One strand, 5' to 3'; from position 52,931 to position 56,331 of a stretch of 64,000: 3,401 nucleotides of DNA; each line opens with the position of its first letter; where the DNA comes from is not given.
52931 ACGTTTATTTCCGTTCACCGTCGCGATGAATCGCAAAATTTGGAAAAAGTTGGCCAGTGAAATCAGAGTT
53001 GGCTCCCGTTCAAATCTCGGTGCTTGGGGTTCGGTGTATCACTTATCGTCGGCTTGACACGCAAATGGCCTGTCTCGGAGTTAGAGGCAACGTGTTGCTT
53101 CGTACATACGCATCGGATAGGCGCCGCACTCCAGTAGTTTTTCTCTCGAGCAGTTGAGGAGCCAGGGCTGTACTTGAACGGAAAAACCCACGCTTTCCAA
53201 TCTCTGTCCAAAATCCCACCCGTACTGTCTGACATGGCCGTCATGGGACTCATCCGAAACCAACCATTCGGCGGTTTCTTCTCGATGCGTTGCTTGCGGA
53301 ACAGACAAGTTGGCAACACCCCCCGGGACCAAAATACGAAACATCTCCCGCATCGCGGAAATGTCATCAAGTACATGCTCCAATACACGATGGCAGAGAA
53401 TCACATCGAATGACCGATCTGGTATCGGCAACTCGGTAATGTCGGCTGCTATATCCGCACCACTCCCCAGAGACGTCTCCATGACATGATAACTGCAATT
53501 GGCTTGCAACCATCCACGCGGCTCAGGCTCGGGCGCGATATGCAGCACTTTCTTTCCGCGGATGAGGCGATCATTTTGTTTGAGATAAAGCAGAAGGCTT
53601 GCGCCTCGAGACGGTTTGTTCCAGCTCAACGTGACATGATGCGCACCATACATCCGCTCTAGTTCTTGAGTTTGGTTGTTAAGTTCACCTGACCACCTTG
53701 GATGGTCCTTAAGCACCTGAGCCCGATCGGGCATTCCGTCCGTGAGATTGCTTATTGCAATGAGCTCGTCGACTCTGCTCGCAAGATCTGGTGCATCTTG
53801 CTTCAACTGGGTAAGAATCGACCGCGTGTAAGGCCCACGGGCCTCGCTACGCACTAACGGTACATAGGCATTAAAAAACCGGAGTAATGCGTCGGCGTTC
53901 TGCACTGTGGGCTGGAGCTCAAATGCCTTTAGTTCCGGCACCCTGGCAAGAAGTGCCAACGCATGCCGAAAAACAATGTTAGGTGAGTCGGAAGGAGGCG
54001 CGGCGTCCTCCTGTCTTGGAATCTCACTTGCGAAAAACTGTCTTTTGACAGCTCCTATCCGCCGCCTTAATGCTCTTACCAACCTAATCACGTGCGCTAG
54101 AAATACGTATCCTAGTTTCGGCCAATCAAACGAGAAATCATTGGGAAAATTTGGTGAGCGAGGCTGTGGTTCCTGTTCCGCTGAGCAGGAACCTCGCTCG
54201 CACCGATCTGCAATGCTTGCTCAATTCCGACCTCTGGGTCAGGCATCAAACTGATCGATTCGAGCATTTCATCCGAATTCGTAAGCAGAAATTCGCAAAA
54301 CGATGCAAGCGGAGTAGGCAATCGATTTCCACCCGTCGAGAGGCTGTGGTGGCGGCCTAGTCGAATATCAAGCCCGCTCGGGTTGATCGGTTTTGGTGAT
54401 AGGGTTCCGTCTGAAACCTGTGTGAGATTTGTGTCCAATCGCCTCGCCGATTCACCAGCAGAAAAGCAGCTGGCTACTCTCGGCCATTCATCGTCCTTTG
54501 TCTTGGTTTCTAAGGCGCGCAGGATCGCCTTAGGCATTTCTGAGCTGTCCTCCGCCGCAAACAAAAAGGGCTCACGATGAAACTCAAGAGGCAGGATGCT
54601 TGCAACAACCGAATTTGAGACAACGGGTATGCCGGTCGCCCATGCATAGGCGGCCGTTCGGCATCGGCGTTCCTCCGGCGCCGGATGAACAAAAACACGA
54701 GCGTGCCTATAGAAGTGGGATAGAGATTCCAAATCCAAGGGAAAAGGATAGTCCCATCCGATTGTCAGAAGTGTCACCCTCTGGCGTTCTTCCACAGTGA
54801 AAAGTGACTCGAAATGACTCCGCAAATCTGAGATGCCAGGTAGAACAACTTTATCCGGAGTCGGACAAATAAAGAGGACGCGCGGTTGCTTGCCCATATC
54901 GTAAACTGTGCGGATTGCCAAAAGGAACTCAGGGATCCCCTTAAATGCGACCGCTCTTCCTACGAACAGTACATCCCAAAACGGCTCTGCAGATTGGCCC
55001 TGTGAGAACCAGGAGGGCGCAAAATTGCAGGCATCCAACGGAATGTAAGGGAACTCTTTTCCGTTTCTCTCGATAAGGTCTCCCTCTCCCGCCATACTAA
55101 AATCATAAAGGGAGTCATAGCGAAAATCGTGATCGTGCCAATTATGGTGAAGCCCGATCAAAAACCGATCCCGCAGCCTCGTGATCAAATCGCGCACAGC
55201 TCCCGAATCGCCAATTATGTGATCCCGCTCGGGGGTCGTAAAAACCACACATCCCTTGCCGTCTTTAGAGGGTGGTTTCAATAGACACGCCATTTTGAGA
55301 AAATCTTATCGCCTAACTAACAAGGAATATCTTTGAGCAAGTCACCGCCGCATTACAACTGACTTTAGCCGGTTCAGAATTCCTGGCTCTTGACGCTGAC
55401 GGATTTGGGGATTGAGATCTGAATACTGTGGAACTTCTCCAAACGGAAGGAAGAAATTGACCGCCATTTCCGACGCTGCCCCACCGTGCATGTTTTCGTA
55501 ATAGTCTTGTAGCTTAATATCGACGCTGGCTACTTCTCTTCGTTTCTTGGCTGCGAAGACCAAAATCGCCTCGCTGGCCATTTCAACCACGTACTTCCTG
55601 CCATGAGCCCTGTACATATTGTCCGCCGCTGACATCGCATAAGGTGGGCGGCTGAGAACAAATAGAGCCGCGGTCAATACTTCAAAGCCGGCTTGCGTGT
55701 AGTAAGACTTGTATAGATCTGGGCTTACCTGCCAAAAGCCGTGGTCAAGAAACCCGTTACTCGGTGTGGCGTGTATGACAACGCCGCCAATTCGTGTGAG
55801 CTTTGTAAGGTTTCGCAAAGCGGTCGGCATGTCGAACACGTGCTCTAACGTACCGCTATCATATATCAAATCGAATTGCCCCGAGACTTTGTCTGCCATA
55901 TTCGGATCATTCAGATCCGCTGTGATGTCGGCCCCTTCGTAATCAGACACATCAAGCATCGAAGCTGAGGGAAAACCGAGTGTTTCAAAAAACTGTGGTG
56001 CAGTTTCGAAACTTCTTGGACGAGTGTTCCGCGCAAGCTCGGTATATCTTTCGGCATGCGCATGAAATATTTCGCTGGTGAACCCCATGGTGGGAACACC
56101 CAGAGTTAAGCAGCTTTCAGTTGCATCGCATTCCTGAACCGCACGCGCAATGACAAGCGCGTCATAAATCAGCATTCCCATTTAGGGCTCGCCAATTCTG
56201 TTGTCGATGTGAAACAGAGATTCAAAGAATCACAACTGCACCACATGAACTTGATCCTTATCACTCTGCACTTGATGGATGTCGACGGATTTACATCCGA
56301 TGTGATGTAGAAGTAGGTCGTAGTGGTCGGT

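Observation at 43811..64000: ABC-transporter-dependent glycan cluster with seven methyltransferase-like genes among 19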

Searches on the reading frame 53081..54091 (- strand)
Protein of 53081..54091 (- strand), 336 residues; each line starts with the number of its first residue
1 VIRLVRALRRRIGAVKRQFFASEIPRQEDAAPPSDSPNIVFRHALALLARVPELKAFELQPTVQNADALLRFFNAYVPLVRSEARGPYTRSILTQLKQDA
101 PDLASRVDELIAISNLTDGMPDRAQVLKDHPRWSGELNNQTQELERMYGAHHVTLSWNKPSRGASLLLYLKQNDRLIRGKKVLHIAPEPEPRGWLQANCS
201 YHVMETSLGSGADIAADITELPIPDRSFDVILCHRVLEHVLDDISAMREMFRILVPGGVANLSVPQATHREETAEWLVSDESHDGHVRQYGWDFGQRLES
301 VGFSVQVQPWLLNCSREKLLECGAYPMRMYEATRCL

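Call 3: search_protein_families(library=pfam, proteins=[window:53081-54091:-], max_evalue=0.01)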
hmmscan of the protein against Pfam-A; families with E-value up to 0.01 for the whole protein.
window:53081-54091:- (336 aa): 7 families
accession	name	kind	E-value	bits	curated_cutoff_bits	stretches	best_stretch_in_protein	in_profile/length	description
PF08241.18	Methyltransf_11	-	1e-11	45.7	21.2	1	214-259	47-92/95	Methyltransferase domain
PF13489.12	Methyltransf_23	-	4.2e-09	36.8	27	1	220-305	74-161/164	Methyltransferase domain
PF13847.12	Methyltransf_31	-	1.5e-07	31.6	27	1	215-266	60-113/145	Methyltransferase domain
PF13649.12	Methyltransf_25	-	3.1e-07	31.4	27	1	215-258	52-97/97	Methyltransferase domain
PF08242.18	Methyltransf_12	-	3e-06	28.3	30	1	219-259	59-97/98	Methyltransferase domain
PF01209.24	Ubie_methyltran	-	0.0019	18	20.1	1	215-259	104-148/233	ubiE/COQ5 methyltransferase family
PF03141.22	Methyltransf_29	-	0.0029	16.7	23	1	219-273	173-228/506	Putative S-adenosyl-L-methionine-dependent methyltransferase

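Call 7: search_protein_families(library=ncbifam, proteins=[window:53081-54091:-], max_evalue=0.001)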
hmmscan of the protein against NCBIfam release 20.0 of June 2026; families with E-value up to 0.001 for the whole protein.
window:53081-54091:- (336 aa): 9 families
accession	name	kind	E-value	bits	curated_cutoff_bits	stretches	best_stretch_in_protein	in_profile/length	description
NF045667.1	MTase_DVU1556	equivalog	7.2e-06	25.6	155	1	213-263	70-120/213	DVU_1556 family methyltransferase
NF008823.0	PRK11873.1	subfamily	1.1e-05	25.1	263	1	216-262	135-181/272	arsenite methyltransferase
NF041537.1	ArsM_AhpD_UU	exception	2.6e-05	23.2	510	1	209-259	127-177/345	arsenite methyltransferase/AhpD domain selenoprotein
NF001240.0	PRK00216.1-1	equivalog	3.3e-05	23.1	378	1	213-259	119-165/251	bifunctional demethylmenaquinone methyltransferase/2-methoxy-6-polyprenyl-1,4-benzoquinol methylase UbiE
NF047649.1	MTase_UXPK_star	exception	4.3e-05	22.7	460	1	216-259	135-178/283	methyltransferase/UXPK-star double selenoprotein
NF001241.0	PRK00216.1-2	equivalog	0.00014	21.6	327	1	214-260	99-148/231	demethylmenaquinone methyltransferase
NF001243.0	PRK00216.1-4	equivalog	0.00072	19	235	0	214-259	103-148/237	demethylmenaquinone methyltransferase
TIGR02072.1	BioC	equivalog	0.00085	19.2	184.95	0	213-265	83-135/244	malonyl-ACP O-methyltransferase BioC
NF040539.1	AST_met_ArsM_2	exception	0.0009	19.2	240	0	215-259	116-160/262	putative arsinothricin biosynthesis methyltransferase ArsM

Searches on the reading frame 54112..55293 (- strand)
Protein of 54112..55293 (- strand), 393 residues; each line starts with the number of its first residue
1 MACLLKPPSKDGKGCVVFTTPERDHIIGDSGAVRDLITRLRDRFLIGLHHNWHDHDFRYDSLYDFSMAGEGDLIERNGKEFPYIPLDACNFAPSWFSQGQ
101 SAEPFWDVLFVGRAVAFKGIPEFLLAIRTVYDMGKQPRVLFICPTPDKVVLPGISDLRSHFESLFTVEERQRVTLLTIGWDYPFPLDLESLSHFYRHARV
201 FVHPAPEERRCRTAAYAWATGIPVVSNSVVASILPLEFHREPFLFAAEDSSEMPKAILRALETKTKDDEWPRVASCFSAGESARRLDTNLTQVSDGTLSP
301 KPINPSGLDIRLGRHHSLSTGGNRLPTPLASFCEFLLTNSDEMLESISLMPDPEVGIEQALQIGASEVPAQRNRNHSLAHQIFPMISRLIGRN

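Call 5: search_protein_families(library=pfam, proteins=[window:54112-55293:-], max_evalue=0.01)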
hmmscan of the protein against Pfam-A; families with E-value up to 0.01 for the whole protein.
window:54112-55293:- (393 aa): 2 families
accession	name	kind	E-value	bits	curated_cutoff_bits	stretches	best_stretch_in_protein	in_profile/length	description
PF13692.12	Glyco_trans_1_4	-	8.7e-07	29.7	27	1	108-262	4-141/142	Glycosyl transferases group 1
PF00534.26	Glycos_transf_1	-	1.5e-05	25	26.4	1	96-268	6-163/172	Glycosyl transferases group 1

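Call 8: search_protein_families(library=ncbifam, proteins=[window:54112-55293:-], max_evalue=0.001)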
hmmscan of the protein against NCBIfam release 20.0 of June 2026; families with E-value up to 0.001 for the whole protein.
window:54112-55293:- (393 aa): 0 families

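Call 53: search_solved_structures(query=window:54112-55293:-, max_evalue=1)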
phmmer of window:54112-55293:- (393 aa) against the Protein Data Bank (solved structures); distinct sequences matched with E-value up to 1: 0.

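Call 67: find_homologous_proteins(query=window:54112-55293:-, max_evalue=1e-10)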
Query window:54112-55293:- (393 aa): 350 proteins with E <= 1e-10 among 4178 candidates; the best 120 are listed.
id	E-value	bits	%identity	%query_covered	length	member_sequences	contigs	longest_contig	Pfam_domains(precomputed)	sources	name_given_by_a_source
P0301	1.3e-270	915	100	100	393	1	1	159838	PF00534.27,PF13692.13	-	-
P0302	6.1e-142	491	57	94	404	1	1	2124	-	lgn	-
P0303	1.4e-140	487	55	100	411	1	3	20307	-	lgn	-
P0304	5.0e-139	482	57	92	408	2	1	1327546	-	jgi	jgi:glycosyltransferase involved in cell wall biosynthesis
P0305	5.0e-138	479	56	96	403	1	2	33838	-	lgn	-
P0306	1.2e-135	471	57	91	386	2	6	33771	-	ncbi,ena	-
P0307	5.5e-135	469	58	91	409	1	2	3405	-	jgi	jgi:glycosyltransferase involved in cell wall biosynthesis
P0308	2.5e-133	463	57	95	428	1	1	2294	-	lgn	-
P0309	3.4e-133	463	54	93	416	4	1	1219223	-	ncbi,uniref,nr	ncbi:hypothetical protein MK632_01390 [Rhizobium changzhiense]|uniref:hypothetical protein n=1 Tax=R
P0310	5.3e-133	462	55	92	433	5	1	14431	-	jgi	jgi:glycosyltransferase involved in cell wall biosynthesis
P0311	2.1e-131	457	55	93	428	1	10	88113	-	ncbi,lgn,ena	-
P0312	3.9e-131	456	55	97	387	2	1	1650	-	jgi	jgi:hypothetical protein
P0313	4.0e-131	456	59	87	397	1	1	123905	PF00534.27,PF13692.13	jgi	jgi:glycosyltransferase involved in cell wall biosynthesis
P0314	7.4e-131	455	56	92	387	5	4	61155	-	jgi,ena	-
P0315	1.4e-130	454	57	93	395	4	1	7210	-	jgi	-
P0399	1.1e-100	356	45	91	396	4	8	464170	-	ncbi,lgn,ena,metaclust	metaclust:\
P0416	6.5e-97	343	42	99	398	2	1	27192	-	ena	-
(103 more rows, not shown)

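Call 70: find_encoding_contigs(protein=P0399, flank=9000, max_places=2)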
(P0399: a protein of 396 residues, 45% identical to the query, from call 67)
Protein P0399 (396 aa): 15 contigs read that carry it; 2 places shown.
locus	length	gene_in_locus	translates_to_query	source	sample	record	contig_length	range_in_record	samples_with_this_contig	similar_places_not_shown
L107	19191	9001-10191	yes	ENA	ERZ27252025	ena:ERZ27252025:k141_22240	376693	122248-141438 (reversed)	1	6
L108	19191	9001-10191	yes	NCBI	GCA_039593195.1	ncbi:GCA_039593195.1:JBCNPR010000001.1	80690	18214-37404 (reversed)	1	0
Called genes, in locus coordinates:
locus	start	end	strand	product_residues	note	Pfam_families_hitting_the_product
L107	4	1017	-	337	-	PF00953:Glycos_transf_4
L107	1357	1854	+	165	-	PF02357:NusG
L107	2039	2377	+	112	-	PF01047:MarR (weak), PF13412:HTH_24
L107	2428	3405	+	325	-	PF01370:Epimerase, PF04321:RmlD_sub_bind, PF16363:GDP_Man_Dehyd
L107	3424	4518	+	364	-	PF01370:Epimerase, PF04321:RmlD_sub_bind (weak), PF16363:GDP_Man_Dehyd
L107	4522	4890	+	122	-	PF05523:FdtA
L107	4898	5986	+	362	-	PF01041:DegT_DnrJ_EryC1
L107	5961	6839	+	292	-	PF01061:ABC2_membrane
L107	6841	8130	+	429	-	PF00005:ABC_tran, PF13304:AAA_21 (faint), PF14524:Wzt_C (weak)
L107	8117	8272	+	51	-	-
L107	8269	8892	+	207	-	PF13489:Methyltransf_23 (weak), PF13847:Methyltransf_31 (weak), PF08241:Methyltransf_11, PF08242:Methyltransf_12, PF13649:Methyltransf_25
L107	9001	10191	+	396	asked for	-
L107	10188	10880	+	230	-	PF13489:Methyltransf_23, PF13649:Methyltransf_25 (weak), PF13847:Methyltransf_31, PF08241:Methyltransf_11, PF08242:Methyltransf_12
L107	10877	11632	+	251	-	PF13489:Methyltransf_23, PF08241:Methyltransf_11 (weak), PF08242:Methyltransf_12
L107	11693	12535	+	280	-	PF05721:PhyH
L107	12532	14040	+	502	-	-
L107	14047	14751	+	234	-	PF02348:CTP_transf_3, PF12804:NTP_transf_3 (weak)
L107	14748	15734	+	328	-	PF01370:Epimerase, PF16363:GDP_Man_Dehyd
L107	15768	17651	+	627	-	PF03102:NeuB, PF08666:SAF (weak), PF01261:AP_endonuc_2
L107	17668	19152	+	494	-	-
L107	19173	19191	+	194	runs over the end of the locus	PF00132:Hexapep, PF14602:Hexapep_2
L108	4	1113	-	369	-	PF00953:Glycos_transf_4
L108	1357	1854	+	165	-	PF02357:NusG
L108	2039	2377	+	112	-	PF01047:MarR (weak), PF13412:HTH_24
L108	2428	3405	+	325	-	PF01370:Epimerase, PF04321:RmlD_sub_bind, PF16363:GDP_Man_Dehyd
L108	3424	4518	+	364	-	PF01370:Epimerase, PF04321:RmlD_sub_bind (weak), PF16363:GDP_Man_Dehyd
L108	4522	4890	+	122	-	PF05523:FdtA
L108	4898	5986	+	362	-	PF01041:DegT_DnrJ_EryC1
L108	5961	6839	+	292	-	PF01061:ABC2_membrane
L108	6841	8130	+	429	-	PF00005:ABC_tran, PF13304:AAA_21 (faint), PF14524:Wzt_C (weak)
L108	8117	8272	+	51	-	-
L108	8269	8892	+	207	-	PF13489:Methyltransf_23 (weak), PF13847:Methyltransf_31 (weak), PF08241:Methyltransf_11, PF08242:Methyltransf_12, PF13649:Methyltransf_25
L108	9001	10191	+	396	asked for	-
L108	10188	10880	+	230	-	PF13489:Methyltransf_23, PF13649:Methyltransf_25 (weak), PF13847:Methyltransf_31, PF08241:Methyltransf_11, PF08242:Methyltransf_12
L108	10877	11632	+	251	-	PF13489:Methyltransf_23, PF08241:Methyltransf_11 (weak), PF08242:Methyltransf_12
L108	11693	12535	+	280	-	PF05721:PhyH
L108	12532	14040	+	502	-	-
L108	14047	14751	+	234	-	PF02348:CTP_transf_3, PF12804:NTP_transf_3 (weak)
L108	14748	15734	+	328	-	PF01370:Epimerase, PF16363:GDP_Man_Dehyd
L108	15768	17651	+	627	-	PF03102:NeuB, PF08666:SAF (weak), PF01261:AP_endonuc_2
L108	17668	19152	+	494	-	-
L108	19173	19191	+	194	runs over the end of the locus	PF00132:Hexapep, PF14602:Hexapep_2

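Call 71: find_encoding_contigs(protein=P0416, flank=9000, max_places=1)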
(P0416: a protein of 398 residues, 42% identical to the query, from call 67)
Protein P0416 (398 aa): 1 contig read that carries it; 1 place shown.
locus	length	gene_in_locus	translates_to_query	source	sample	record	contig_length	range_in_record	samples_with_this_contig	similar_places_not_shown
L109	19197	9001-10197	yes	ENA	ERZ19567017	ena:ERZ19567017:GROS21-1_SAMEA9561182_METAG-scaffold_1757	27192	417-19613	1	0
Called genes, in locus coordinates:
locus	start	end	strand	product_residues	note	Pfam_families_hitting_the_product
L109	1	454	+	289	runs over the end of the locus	?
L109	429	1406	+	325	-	PF01370:Epimerase, PF04321:RmlD_sub_bind, PF13460:NAD_binding_10 (weak), PF16363:GDP_Man_Dehyd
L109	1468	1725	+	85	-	PF22513:FitA-like_RHH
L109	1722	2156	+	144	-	PF01850:PIN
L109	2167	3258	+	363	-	PF01370:Epimerase, PF04321:RmlD_sub_bind (weak), PF16363:GDP_Man_Dehyd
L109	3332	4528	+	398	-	PF03721:UDPG_MGDP_dh_N, PF00984:UDPG_MGDP_dh, PF03720:UDPG_MGDP_dh_C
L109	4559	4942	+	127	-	PF05523:FdtA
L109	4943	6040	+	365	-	PF01041:DegT_DnrJ_EryC1, PF01212:Beta_elim_lyase (weak)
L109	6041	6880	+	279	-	PF01061:ABC2_membrane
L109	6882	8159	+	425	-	PF00005:ABC_tran, PF14524:Wzt_C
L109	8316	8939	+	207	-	PF13489:Methyltransf_23, PF13847:Methyltransf_31, PF08241:Methyltransf_11, PF08242:Methyltransf_12, PF13649:Methyltransf_25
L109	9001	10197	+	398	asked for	-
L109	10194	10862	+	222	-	PF13489:Methyltransf_23, PF13847:Methyltransf_31, PF08241:Methyltransf_11, PF08242:Methyltransf_12, PF13649:Methyltransf_25 (weak)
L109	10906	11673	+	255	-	PF13489:Methyltransf_23, PF08241:Methyltransf_11, PF08242:Methyltransf_12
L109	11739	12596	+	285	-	PF05721:PhyH (weak)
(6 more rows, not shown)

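Call 75: predict_structure(alignment_id=A2)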
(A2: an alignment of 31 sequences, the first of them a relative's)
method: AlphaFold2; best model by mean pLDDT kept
length: 393 residues; sequences in the alignment: 31
mean_pLDDT: 88.7   pTM: 0.86
mean pLDDT of the five models: 88.7, 88.5, 88.2, 86.5, 76.4
residues with pLDDT >= 90: 277; 70-90: 76; 50-70: 18; < 50: 22
segments of 3 or more residues with pLDDT < 50: 367-385, 391-393
pLDDT, mean of each block of 10 residues (from residue 1): 93 96 93 98 95 76 90 77 91 91 90 88 97 98 82 88 97 91 82 96 93 96 96 95 97 98 92 95 96 96 93 87 90 97 97 94 57 40 51 45
secondary structure, 60 per line:
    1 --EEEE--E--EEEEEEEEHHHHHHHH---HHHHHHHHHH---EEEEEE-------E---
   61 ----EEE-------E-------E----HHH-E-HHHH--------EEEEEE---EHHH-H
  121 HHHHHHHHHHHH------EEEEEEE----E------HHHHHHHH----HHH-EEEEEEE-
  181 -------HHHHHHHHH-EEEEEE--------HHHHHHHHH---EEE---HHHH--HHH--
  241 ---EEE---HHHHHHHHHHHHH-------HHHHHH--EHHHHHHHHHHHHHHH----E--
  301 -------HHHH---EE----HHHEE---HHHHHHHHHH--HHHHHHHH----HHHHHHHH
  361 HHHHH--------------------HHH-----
elements in order: E3-6 E12-19 H20-27 H31-40 E44-49 E65-67 H94-97 E106-111 H120-132 E139-145 H157-164 E173-179 H188-196 E198-203 H212-220 E224-226 H230-233 E244-246 H250-262 H270-275 H279-293 H308-311 H329-338 H341-348 H353-365

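Call 78: fold_search(model_id=the predicted structure, library=pdb)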
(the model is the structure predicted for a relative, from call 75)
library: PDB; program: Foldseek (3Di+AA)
matches with E <= 10: 1429; with E <= 0.001: 288
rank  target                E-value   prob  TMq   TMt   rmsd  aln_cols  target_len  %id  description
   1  3c4q_B                2.6e-08  1.00  0.41  0.41   7.5       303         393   17  Structure of the retaining glycosyltransferase MshA : The first step in mycothiol biosynthesis. Organism : Corynebacte (released 2008-04-01)
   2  9v0l                  5.9e-08  1.00  0.41  0.44   7.1       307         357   14  UDP-binding PsBGluT, a tetrahydrobiopterin glucosyltransferase from Pseudanabaena sp. Chao 1811 (released 2025-11-26)
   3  3c4q_A                5.9e-08  1.00  0.38  0.38   7.6       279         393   17  Structure of the retaining glycosyltransferase MshA : The first step in mycothiol biosynthesis. Organism : Corynebacte (released 2008-04-01)
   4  9v0w_B                7.0e-08  1.00  0.41  0.44   6.9       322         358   14  UDP-Glc:tetrahydrobiopterin glucosyltransferase from Pseudanabaena sp. Chao 1811 (released 2025-11-26)
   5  3c48_B                9.4e-08  1.00  0.39  0.39   7.9       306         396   17  Structure of the retaining glycosyltransferase MshA: The first step in mycothiol biosynthesis. Organism: Corynebacteri (released 2008-03-25)
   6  3c48_A                1.1e-07  1.00  0.40  0.39   9.0       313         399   17  Structure of the retaining glycosyltransferase MshA: The first step in mycothiol biosynthesis. Organism: Corynebacteri (released 2008-03-25)
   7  6kih_A                1.3e-07  1.00  0.42  0.42   7.1       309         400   17  Sucrose-phosphate synthase (tll1590) from Thermosynechococcus elongatus (released 2020-05-27)
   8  3mbo_E                2.0e-07  1.00  0.42  0.44   6.5       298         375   10  Crystal Structure of the Glycosyltransferase BaBshA bound with UDP and L-malate (released 2010-09-29)
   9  6gne_A                2.4e-07  1.00  0.42  0.35   7.8       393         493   15  Catalytic domain of Starch Synthase IV from Arabidopsis thaliana bound to ADP and acarbose (released 2018-07-25)
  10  3mbo_D                2.7e-07  1.00  0.43  0.45   6.8       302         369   10  Crystal Structure of the Glycosyltransferase BaBshA bound with UDP and L-malate (released 2010-09-29)
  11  3mbo_A                3.1e-07  1.00  0.43  0.45   6.7       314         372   12  Crystal Structure of the Glycosyltransferase BaBshA bound with UDP and L-malate (released 2010-09-29)
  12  6gne_B                3.3e-07  1.00  0.41  0.34   8.2       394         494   15  Catalytic domain of Starch Synthase IV from Arabidopsis thaliana bound to ADP and acarbose (released 2018-07-25)
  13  8x3q_A                3.7e-07  1.00  0.41  0.46   6.6       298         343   14  tll1591 with alpha-glucan 4sugar (released 2024-10-16)
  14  5ze7_B                3.9e-07  1.00  0.42  0.46   5.8       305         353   14  UDP Glucose alpha tetrahydrobiopterin glycosyltransferase from Synechococcus species PCC 7942 - apo form (released 2019-03-06)
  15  6jak_A                3.9e-07  1.00  0.42  0.38   6.9       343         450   15  OtsA apo structure (released 2019-12-04)
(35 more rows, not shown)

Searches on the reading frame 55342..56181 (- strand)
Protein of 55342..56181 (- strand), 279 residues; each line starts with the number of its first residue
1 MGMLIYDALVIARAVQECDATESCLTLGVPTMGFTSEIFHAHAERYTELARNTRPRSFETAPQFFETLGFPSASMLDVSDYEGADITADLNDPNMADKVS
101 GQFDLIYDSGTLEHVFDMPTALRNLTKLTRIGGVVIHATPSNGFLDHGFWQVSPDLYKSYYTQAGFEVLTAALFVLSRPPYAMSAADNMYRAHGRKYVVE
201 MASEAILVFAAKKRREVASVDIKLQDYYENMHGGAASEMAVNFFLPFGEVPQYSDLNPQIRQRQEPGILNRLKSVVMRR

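Call 5: search_protein_families(library=pfam, proteins=[window:55342-56181:-], max_evalue=0.01)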
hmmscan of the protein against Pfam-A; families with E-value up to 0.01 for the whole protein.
window:55342-56181:- (279 aa): 4 families
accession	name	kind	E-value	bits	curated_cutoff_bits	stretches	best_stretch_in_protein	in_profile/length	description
PF13489.12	Methyltransf_23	-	6.7e-06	26.4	27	1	77-143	51-122/164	Methyltransferase domain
PF08242.18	Methyltransf_12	-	8.1e-06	26.9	30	1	89-135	52-98/98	Methyltransferase domain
PF13847.12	Methyltransf_31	-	0.00048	20.3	27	1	96-141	71-113/145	Methyltransferase domain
PF08241.18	Methyltransf_11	-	0.00086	20.3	21.2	1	86-136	47-94/95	Methyltransferase domain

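Call 8: search_protein_families(library=ncbifam, proteins=[window:55342-56181:-], max_evalue=0.001)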
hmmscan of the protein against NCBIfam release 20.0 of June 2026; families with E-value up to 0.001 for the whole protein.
window:55342-56181:- (279 aa): 0 families
